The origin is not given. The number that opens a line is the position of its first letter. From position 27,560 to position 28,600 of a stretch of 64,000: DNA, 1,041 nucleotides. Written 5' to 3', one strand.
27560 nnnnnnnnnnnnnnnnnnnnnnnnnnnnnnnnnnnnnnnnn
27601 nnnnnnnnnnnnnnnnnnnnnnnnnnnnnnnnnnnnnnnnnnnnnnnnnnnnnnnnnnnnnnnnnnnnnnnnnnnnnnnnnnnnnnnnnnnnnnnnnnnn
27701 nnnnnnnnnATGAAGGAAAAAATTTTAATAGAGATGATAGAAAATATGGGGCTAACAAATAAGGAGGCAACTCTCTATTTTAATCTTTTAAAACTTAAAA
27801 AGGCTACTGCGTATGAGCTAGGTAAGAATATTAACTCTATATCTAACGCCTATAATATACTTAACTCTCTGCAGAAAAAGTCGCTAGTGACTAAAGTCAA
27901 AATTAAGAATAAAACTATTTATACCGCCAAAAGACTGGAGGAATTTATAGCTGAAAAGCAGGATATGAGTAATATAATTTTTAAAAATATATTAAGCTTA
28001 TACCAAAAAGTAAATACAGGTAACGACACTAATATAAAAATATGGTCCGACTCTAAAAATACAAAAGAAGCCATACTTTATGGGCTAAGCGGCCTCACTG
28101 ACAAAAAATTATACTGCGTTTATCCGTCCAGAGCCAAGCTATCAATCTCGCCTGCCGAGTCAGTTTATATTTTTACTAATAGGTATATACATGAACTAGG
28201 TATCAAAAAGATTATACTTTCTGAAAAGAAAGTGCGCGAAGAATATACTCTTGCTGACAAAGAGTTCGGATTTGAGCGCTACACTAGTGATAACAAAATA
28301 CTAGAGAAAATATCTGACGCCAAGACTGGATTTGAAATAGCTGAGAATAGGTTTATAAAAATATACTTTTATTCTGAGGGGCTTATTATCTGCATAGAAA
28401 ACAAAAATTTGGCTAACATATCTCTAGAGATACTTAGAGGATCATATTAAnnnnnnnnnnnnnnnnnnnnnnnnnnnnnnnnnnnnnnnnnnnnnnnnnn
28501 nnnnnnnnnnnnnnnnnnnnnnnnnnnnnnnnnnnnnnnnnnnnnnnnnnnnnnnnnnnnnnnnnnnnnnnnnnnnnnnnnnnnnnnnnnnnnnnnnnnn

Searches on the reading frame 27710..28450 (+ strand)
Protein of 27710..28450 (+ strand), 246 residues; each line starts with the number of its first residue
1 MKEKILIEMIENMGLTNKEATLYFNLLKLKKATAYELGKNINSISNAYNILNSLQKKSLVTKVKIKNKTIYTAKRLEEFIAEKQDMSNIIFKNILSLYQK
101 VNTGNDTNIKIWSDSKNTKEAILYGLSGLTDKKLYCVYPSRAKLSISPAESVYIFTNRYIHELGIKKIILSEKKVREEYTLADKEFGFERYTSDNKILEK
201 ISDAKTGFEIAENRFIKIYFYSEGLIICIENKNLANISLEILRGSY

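Call 3: search_protein_families(library=pfam, proteins=[window:27710-28450:+], max_evalue=1)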
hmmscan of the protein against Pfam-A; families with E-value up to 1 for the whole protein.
window:27710-28450:+ (246 aa): 6 families
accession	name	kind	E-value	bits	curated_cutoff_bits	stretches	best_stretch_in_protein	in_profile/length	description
PF01978.25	TrmB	-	8e-11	42.1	25.6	1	12-76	3-67/68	Sugar-specific transcriptional regulator TrmB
PF13022.12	HTH_Tnp_1_2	-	0.046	14.3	27.9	1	52-96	25-69/122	Helix-turn-helix of insertion element transposase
PF21100.3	MCM_C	-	0.048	14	27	1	29-64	24-57/64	MCM protein C-terminal winged helix-turn-helix domain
PF03551.20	PadR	-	0.12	12.8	27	0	45-66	32-53/75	Transcriptional regulator PadR-like family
PF22164.2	Dark_WHD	-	0.13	13.1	27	1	39-70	22-54/63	Dark, winged-helix domain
PF01133.22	ER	-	0.14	12.7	25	1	40-102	20-82/98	Enhancer of rudimentary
